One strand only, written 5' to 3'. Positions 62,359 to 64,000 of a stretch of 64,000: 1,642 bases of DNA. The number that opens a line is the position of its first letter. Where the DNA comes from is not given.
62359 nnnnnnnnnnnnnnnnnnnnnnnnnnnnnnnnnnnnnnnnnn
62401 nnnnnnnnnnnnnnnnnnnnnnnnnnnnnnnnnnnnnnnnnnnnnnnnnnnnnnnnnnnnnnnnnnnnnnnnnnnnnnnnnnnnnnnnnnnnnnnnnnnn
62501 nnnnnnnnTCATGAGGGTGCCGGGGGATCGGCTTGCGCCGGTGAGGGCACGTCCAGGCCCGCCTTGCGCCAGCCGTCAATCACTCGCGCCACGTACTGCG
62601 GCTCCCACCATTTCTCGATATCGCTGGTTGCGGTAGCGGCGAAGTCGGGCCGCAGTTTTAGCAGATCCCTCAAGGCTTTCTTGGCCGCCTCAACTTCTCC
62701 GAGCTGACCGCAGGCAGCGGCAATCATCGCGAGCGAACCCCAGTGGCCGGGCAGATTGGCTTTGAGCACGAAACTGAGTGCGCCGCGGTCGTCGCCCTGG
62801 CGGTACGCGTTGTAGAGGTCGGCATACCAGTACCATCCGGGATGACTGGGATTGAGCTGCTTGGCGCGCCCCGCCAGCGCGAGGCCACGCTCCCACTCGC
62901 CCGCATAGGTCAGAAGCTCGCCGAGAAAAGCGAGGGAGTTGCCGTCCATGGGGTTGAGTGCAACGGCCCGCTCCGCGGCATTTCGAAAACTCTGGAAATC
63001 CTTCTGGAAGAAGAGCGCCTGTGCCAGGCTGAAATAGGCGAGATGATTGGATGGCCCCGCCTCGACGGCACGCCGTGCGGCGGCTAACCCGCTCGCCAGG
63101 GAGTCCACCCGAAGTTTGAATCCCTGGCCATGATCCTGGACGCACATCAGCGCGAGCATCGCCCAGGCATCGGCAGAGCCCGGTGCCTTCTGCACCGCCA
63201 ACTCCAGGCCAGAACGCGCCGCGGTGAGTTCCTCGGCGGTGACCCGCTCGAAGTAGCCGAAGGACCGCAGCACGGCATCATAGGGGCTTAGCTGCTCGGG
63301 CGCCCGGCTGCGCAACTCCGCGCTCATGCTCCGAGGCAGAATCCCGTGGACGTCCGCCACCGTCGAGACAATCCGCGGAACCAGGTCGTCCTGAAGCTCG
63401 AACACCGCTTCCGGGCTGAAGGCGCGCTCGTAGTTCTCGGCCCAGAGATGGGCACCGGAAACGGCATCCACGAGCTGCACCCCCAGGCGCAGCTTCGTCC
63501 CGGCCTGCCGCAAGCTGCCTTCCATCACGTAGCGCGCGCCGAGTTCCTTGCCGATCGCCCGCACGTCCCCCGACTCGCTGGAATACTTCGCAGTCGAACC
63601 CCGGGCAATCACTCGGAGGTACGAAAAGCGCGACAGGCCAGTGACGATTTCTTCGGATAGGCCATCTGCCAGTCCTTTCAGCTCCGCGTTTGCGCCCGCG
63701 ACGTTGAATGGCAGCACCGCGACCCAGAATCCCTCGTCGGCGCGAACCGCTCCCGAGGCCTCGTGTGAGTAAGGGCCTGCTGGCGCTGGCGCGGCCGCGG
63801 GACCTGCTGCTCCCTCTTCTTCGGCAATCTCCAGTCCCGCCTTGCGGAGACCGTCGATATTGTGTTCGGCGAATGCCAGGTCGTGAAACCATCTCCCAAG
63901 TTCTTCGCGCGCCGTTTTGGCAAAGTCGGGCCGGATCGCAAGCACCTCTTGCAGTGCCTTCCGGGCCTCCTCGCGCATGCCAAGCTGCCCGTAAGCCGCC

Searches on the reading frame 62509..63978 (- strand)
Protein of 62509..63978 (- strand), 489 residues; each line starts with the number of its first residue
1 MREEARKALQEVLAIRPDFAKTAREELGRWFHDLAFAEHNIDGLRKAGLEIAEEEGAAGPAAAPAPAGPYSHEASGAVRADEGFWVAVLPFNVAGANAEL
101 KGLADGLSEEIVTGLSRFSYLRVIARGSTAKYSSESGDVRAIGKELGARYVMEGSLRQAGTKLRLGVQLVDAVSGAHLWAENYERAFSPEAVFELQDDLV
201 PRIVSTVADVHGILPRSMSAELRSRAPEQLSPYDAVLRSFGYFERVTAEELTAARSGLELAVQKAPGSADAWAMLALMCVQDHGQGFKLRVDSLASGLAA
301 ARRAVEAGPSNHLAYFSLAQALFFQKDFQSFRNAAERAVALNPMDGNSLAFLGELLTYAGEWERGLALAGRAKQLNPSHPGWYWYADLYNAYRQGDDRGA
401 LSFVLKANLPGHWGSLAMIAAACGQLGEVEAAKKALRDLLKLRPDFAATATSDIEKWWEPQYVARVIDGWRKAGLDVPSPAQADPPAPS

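Call 9: search_protein_families(library=pfam, proteins=[window:62509-63978:-], max_evalue=0.0001)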
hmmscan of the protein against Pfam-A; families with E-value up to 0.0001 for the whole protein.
window:62509-63978:- (489 aa): 6 families
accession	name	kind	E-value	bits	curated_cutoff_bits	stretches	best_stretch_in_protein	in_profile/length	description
PF13428.12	TPR_14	-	3.4e-10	40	23.5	0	416-447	4-35/44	Tetratricopeptide repeat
PF07719.23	TPR_2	-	1.8e-07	31.2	27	0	417-445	5-33/34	Tetratricopeptide repeat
PF13181.12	TPR_8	-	1.2e-06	28.6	25.7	0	416-445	4-33/34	Tetratricopeptide repeat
PF13431.12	TPR_17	-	2.6e-06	27.7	24.4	0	302-327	3-28/34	Tetratricopeptide repeat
PF12895.13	ANAPC3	-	3.6e-06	27.6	27.2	0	300-371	11-81/82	Anaphase-promoting complex, cyclosome, subunit 3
PF00515.34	TPR_1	-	2.2e-05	24.5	27.8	0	418-446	6-34/34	Tetratricopeptide repeat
